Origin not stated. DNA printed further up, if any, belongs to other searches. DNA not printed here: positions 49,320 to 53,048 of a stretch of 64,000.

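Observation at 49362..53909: Giant GNAT acetyltransferase fusion translationally coupled to an HDAC-family deacetylase: a candidate acetyl 'writer/eraser' module of unknown substrate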

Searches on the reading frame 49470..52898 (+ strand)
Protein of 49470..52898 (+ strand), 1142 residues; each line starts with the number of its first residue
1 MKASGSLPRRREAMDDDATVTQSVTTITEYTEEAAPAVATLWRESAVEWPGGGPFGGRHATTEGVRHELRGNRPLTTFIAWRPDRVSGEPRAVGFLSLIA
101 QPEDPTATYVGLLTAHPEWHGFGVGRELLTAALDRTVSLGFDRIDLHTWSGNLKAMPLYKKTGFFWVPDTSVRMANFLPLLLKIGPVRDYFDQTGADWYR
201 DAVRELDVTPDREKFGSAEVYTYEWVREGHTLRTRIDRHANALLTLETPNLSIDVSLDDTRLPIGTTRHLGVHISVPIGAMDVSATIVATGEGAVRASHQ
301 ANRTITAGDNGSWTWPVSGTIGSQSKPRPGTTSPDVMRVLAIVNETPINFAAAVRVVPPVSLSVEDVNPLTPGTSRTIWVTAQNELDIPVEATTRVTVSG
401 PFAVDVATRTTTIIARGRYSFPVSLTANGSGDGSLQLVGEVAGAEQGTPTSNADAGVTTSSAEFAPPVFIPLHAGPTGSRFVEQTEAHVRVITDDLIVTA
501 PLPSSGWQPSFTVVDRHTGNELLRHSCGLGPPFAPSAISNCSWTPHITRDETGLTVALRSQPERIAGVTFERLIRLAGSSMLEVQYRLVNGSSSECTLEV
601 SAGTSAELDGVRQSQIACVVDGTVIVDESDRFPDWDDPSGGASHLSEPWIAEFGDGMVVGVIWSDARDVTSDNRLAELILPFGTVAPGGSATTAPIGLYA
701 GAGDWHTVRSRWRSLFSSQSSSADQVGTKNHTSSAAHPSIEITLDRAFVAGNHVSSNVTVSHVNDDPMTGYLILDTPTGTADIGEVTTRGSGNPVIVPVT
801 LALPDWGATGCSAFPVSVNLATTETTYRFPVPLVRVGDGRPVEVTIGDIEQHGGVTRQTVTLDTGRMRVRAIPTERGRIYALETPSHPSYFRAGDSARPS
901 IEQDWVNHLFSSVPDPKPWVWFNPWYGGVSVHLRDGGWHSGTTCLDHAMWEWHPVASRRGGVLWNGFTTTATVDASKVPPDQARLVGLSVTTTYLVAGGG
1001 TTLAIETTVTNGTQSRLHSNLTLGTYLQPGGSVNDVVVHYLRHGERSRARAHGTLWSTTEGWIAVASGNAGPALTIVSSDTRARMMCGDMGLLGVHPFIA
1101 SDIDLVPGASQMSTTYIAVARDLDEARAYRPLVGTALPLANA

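Call 6: search_protein_families(library=pfam, proteins=[window:49470-52898:+], max_evalue=1)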
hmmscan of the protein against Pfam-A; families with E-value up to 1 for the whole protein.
window:49470-52898:+ (1142 aa): 6 families
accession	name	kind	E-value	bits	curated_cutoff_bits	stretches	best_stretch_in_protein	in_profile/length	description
PF00583.31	Acetyltransf_1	-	2e-12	47.8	20.7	1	73-164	31-116/116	Acetyltransferase (GNAT) family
PF14849.12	YidC_periplas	-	1.2e-05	25.8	24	1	549-709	83-258/283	YidC periplasmic domain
PF13508.13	Acetyltransf_7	-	1.5e-05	25.7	27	1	92-164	14-82/84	Acetyltransferase (GNAT) domain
PF13673.13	Acetyltransf_10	-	0.00077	19.9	23.6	1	93-165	43-108/128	Acetyltransferase (GNAT) domain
PF18835.7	Beta_helix_2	-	0.023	14.9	30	1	745-778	17-51/68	Beta helix repeat of Inulin fructotransferase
PF08445.16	FR47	-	0.11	13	22.1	1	98-164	12-77/86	FR47-like protein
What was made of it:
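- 49542..50054 (+): GNAT acetyl-CoA N-acetyltransferase domain (residues 25-195 of the 1142-aa numbering). Motif A is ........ and the conserved Tyr lies in PLYKK. Pfam PF00583 2e-12 (call 6).
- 50862..51629 (+): Supersandwich domain 1 (residues 465-720), galactose-mutarotase / YidC-P1-like. Conserved GPPF, N590, E647 and W649. Pfam YidC_periplas 1.2e-5 (call 6).
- On GNAT superfamily (Pfam PF00583 Acetyltransf_1): 47.8 bits against a cut-off of 20.7, E 2e-12 (call 6).
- Checked: For the remaining ~940 residues it gives only a weak YidC_periplas hit (1.2e-5) (call 6).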

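Call 7: search_protein_families(library=ncbifam, proteins=[window:49470-52898:+], max_evalue=1)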
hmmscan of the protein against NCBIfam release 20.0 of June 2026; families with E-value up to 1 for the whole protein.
window:49470-52898:+ (1142 aa): 10 families
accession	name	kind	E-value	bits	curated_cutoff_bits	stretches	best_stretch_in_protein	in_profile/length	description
NF008212.0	PRK10975.1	equivalog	3.7e-06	26.9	219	1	93-164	151-220/232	dTDP-4-amino-4,6-dideoxy-D-galactose acyltransferase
TIGR01575.1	rimI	equivalog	0.001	19.3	86.4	1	111-164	59-112/132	ribosomal protein S18-alanine N-acetyltransferase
TIGR02382.1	wecD_rffC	equivalog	0.012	15.1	195.1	1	93-163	111-179/191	dTDP-4-amino-4,6-dideoxy-D-galactose acyltransferase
NF002959.0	PRK03624.1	equivalog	0.02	14.6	124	1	112-164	77-129/147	GNAT family acetyltransferase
NF040503.1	resist_ArsN1a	equivalog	0.027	14.2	170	1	116-164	85-133/159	arsinothricin resistance N-acetyltransferase ArsN1 family A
TIGR03103.1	trio_acet_GNAT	equivalog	0.038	12.5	569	1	112-177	160-225/547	N-acetylglutaminylglutamine synthetase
NF053587.1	SpmdActasePaiA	equivalog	0.049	13.4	250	1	118-168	101-151/172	spermidine/spermine N(1)-acetyltransferase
NF005921.0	PRK07922.1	equivalog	0.1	12.2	180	1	113-174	77-133/170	amino-acid N-acetyltransferase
NF007807.0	PRK10514.1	equivalog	0.19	11.6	134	1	113-165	76-123/147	acetyltransferase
NF011459.0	PRK14877.1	equivalog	0.53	8.1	1267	1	938-1013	731-805/1062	conjugal transfer mating pair stabilization protein TraN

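Call 9: find_homologous_proteins(query=window:49470-52898:+)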
Query window:49470-52898:+ (1142 aa): 46 proteins with E <= 0.001 among 8000 candidates.
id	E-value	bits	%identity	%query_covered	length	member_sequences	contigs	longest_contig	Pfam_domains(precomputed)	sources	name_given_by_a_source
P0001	0.0e+0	2565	99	100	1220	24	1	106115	PF13508.14,PF14849.13,PF00583.32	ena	-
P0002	0.0e+0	2372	91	100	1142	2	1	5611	PF13508.14,PF14849.13,PF00583.32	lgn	-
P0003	0.0e+0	2225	84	100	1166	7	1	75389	PF13508.14,PF00583.32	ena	-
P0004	0.0e+0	2187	81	99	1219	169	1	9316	PF13508.14,PF00583.32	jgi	-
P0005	0.0e+0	1225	53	98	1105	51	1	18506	PF13673.14,PF13302.14,PF13508.14,PF00583.32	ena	-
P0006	0.0e+0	1210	52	98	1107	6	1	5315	PF13673.14,PF13508.14,PF00583.32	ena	-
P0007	0.0e+0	1193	51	100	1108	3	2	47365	PF13673.14,PF13508.14,PF00583.32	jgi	jgi:GNAT superfamily N-acetyltransferase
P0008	0.0e+0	1183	50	98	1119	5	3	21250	PF13673.14,PF13302.14,PF13508.14,PF00583.32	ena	-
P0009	0.0e+0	1163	48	98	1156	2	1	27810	PF13508.14,PF00583.32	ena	-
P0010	0.0e+0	1138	50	98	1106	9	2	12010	PF13673.14,PF13508.14,PF00583.32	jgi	jgi:ribosomal protein S18 acetylase RimI-like enzyme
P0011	2.1e-216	739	38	96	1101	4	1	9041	PF13508.14,PF00583.32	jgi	jgi:RimJ/RimL family protein N-acetyltransferase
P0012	2.2e-213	729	37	99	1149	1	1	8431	PF13673.14,PF13508.14,PF00583.32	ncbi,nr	ncbi:MAG: GNAT family N-acetyltransferase [Chloroflexota bacterium]|nr:GNAT family N-acetyltransfera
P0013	3.3e-209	716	37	98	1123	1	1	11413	PF13673.14,PF13302.14,PF13508.14,PF00583.32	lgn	-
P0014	1.0e-200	687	37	98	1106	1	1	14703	PF13673.14,PF13302.14,PF13508.14,PF00583.32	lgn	-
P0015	2.2e-200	686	36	97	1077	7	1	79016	PF13673.14,PF13302.14,PF13508.14,PF00583.32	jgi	-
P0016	1.8e-198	680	36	97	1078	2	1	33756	PF13302.14,PF13508.14,PF00583.32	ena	-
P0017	1.7e-197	677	37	97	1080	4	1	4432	PF13302.14,PF13508.14,PF00583.32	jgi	jgi:RimJ/RimL family protein N-acetyltransferase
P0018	1.8e-196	673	35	97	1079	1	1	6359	PF13673.14,PF13302.14,PF13508.14,PF00583.32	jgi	jgi:RimJ/RimL family protein N-acetyltransferase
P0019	6.0e-195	668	37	98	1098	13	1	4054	PF13508.14,PF00583.32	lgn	-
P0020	3.6e-193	662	37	97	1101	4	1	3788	PF13508.14,PF00583.32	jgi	jgi:RimJ/RimL family protein N-acetyltransferase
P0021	1.9e-184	634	35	97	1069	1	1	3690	PF13302.14,PF13508.14,PF00583.32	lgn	-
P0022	2.4e-178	613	37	89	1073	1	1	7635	PF13673.14,PF13302.14,PF13508.14,PF00583.32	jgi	jgi:GNAT superfamily N-acetyltransferase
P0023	4.0e-163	563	42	46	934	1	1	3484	PF13673.14,PF13302.14,PF13508.14,PF00583.32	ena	-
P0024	4.5e-148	513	41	59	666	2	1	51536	PF13673.14,PF13302.14,PF13508.14,PF00583.32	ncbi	-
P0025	2.4e-131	458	31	97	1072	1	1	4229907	PF13673.14,PF13302.14,PF13508.14,PF00583.32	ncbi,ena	-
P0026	4.9e-104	367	34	61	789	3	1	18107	PF13673.14,PF13302.14,PF13508.14,PF00583.32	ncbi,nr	ncbi:MAG: hypothetical protein CL878_01905 [Dehalococcoidia bacterium]|nr:hypothetical protein [Deha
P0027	4.5e-82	295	26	97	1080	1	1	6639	PF13673.14,PF13302.14,PF13508.14,PF00583.32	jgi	jgi:ribosomal protein S18 acetylase RimI-like enzyme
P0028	5.8e-80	288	28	91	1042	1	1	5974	PF11614.15,PF13673.14,PF13302.14,PF13508.14,PF08445.17,PF13527.14,PF00583.32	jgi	jgi:GNAT superfamily N-acetyltransferase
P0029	1.5e-77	280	27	96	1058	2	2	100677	PF13673.14,PF13508.14,PF00583.32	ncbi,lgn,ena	-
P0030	2.5e-66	242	26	96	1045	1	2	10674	PF13508.14,PF00583.32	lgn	-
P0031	6.0e-66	241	25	97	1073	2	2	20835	PF13508.14,PF00583.32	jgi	-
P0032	5.2e-64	235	25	87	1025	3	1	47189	PF13673.14,PF13508.14,PF00583.32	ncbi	-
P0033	2.6e-63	232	26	96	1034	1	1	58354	PF00583.32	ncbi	ncbi:MAG: GNAT family N-acetyltransferase [Actinomycetota bacterium]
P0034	4.3e-60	222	25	98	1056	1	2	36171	PF13508.14,PF00583.32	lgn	-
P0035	1.1e-59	220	25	91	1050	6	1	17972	PF13302.14,PF13508.14,PF00583.32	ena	-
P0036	7.7e-57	211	24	96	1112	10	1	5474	PF13673.14,PF13508.14,PF00583.32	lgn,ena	-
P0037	5.4e-55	205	25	91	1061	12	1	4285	PF13508.14,PF00583.32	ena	-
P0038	2.3e-49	186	37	30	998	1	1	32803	PF13508.14,PF00583.32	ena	-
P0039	9.8e-45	171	40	21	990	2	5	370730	PF13673.14,PF13508.14,PF00583.32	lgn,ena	-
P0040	5.0e-41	159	27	54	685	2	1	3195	PF13673.14,PF13508.14,PF00583.32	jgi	-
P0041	2.2e-38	150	25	55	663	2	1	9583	PF13673.14,PF13508.14,PF00583.32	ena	-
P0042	2.2e-36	143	23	89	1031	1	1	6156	PF13673.14,PF13508.14,PF00583.32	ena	-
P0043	4.1e-35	139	26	49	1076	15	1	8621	PF13508.14,PF00583.32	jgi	jgi:GNAT superfamily N-acetyltransferase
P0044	3.6e-33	133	22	80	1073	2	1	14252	PF11614.15,PF13673.14,PF13508.14,PF00583.32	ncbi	-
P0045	2.0e-30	123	28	33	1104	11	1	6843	PF13508.14,PF00583.32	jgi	-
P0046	8.5e-27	111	32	20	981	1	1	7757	PF13673.14,PF13508.14,PF00583.32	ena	-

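Call 11: find_encoding_contigs(protein=P0001, flank=10000, max_places=3)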
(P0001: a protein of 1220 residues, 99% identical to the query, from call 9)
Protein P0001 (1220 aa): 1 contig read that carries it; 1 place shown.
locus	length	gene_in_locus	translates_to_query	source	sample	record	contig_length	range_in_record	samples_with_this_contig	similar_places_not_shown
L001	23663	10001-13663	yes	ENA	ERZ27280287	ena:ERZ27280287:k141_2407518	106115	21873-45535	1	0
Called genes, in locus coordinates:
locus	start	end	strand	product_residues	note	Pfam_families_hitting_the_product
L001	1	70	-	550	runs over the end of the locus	PF00496:SBP_bac_5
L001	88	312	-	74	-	PF03840:SecG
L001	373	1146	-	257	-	PF00121:TIM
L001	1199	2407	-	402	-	PF00162:PGK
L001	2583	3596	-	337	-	PF00044:Gp_dh_N, PF02800:Gp_dh_C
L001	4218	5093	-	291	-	PF01145:Band_7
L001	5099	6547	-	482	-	PF25145:NfeD1b_N, PF24961:NfeD_membrane, PF01957:NfeD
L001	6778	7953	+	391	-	PF01073:3Beta_HSD (faint), PF01370:Epimerase, PF02719:Polysacc_synt_2 (faint), PF07993:NAD_binding_4 (faint), PF16363:GDP_Man_Dehyd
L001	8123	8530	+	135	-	-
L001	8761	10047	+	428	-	PF00464:SHMT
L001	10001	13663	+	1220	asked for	PF00583:Acetyltransf_1, PF13508:Acetyltransf_7 (faint), PF14849:YidC_periplas (faint)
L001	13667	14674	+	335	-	PF00850:Hist_deacetyl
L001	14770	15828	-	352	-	PF01212:Beta_elim_lyase, PF01041:DegT_DnrJ_EryC1 (faint)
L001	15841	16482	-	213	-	PF02660:G3P_acyltransf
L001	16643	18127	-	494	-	PF00005:ABC_tran (faint), PF03193:RsgA_GTPase (faint), PF01926:MMR_HSR1, PF02421:FeoB_N, PF00009:GTP_EFTU, PF01926:MMR_HSR1, PF02421:FeoB_N, PF14714:KH_dom-like, +3 more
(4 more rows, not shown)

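Call 12: find_encoding_contigs(protein=P0007, flank=6000, max_places=2)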
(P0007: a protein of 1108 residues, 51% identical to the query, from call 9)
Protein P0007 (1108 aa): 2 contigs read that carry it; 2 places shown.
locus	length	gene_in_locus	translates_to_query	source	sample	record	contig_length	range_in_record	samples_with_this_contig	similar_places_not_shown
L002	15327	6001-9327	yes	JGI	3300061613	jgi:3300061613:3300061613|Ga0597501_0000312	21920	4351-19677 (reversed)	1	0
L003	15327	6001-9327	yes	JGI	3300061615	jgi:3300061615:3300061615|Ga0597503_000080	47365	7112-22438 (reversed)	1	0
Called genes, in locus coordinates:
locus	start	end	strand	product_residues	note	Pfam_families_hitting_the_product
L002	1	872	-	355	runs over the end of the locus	PF01145:Band_7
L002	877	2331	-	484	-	PF25145:NfeD1b_N, PF24961:NfeD_membrane, PF01957:NfeD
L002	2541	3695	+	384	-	PF01073:3Beta_HSD, PF01370:Epimerase, PF02719:Polysacc_synt_2 (faint), PF07993:NAD_binding_4, PF08659:KR (faint), PF16363:GDP_Man_Dehyd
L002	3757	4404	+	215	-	-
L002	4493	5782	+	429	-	PF00464:SHMT, PF00155:Aminotran_1_2 (weak)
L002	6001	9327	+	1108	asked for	PF00583:Acetyltransf_1, PF13673:Acetyltransf_10 (weak), PF13508:Acetyltransf_7 (weak)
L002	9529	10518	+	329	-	PF00850:Hist_deacetyl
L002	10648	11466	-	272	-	PF00669:Flagellin_N, PF00700:Flagellin_C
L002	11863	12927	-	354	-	PF01212:Beta_elim_lyase, PF01041:DegT_DnrJ_EryC1 (faint)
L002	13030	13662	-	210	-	PF02660:G3P_acyltransf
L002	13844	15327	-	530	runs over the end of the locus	PF00005:ABC_tran (faint), PF01926:MMR_HSR1, PF02421:FeoB_N, PF00009:GTP_EFTU, PF01926:MMR_HSR1, PF02421:FeoB_N, PF04548:AIG1 (weak), PF14714:KH_dom-like, +3 more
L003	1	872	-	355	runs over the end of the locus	PF01145:Band_7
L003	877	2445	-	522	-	PF25145:NfeD1b_N, PF24961:NfeD_membrane, PF01957:NfeD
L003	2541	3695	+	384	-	PF01073:3Beta_HSD, PF01370:Epimerase, PF02719:Polysacc_synt_2 (faint), PF07993:NAD_binding_4, PF08659:KR (faint), PF16363:GDP_Man_Dehyd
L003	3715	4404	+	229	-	-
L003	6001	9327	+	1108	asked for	PF00583:Acetyltransf_1, PF13673:Acetyltransf_10 (weak), PF13508:Acetyltransf_7 (weak)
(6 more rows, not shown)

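Call 13: find_encoding_contigs(protein=P0015, flank=6000, max_places=2)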
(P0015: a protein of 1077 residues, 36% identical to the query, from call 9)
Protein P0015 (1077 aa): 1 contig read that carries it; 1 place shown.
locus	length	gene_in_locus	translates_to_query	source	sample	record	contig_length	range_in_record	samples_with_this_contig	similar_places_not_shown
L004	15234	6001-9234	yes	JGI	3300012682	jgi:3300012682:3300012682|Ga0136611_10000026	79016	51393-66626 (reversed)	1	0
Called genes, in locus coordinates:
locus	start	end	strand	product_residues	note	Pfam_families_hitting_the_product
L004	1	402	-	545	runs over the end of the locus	PF00496:SBP_bac_5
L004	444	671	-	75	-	PF03840:SecG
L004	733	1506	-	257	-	PF00121:TIM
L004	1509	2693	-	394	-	PF00162:PGK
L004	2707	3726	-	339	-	PF00044:Gp_dh_N, PF02800:Gp_dh_C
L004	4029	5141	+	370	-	PF01370:Epimerase, PF02719:Polysacc_synt_2 (weak), PF04321:RmlD_sub_bind (faint), PF01073:3Beta_HSD, PF07993:NAD_binding_4 (weak), PF16363:GDP_Man_Dehyd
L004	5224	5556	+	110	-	PF12844:HTH_19 (weak), PF01381:HTH_3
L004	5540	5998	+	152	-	-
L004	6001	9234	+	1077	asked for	PF00583:Acetyltransf_1, PF13302:Acetyltransf_3 (weak), PF13508:Acetyltransf_7, PF13673:Acetyltransf_10 (faint)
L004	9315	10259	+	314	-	PF00850:Hist_deacetyl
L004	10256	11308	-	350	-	PF01212:Beta_elim_lyase, PF01041:DegT_DnrJ_EryC1 (faint)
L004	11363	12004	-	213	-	PF02660:G3P_acyltransf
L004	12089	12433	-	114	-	-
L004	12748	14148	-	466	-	PF00005:ABC_tran (faint), PF00071:Ras (faint), PF01926:MMR_HSR1, PF02421:FeoB_N, PF00009:GTP_EFTU, PF01926:MMR_HSR1, PF02421:FeoB_N, PF14714:KH_dom-like, +4 more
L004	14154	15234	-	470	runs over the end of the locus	PF17820:PDZ_6, PF19238:Radical_SAM_2, PF04055:Radical_SAM (faint), PF04459:DUF512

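Call 14: find_encoding_contigs(protein=P0025, flank=6000, max_places=2)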
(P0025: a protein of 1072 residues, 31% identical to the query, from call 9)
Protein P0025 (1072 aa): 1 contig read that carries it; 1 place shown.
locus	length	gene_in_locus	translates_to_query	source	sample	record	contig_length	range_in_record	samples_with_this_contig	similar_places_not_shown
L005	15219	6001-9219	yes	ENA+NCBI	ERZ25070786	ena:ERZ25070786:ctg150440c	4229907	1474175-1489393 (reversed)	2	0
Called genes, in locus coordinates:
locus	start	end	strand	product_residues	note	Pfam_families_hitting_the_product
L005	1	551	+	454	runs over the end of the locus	PF01145:Band_7, PF15975:Flot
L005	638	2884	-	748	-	PF07676:PD40 (faint), PF00326:Peptidase_S9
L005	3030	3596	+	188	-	-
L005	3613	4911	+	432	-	PF00464:SHMT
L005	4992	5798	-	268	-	PF00561:Abhydrolase_1, PF12146:Hydrolase_4, PF12697:Abhydrolase_6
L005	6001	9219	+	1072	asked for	PF00583:Acetyltransf_1, PF13302:Acetyltransf_3, PF13673:Acetyltransf_10 (weak), PF13508:Acetyltransf_7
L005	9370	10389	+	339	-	PF01408:GFO_IDH_MocA, PF22725:GFO_IDH_MocA_C3, PF02894:GFO_IDH_MocA_C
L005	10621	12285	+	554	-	-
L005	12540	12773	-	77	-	-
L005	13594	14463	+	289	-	PF01790:LGT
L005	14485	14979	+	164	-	PF00583:Acetyltransf_1, PF13673:Acetyltransf_10, PF13508:Acetyltransf_7, PF08445:FR47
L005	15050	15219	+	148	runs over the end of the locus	PF00296:Bac_luciferase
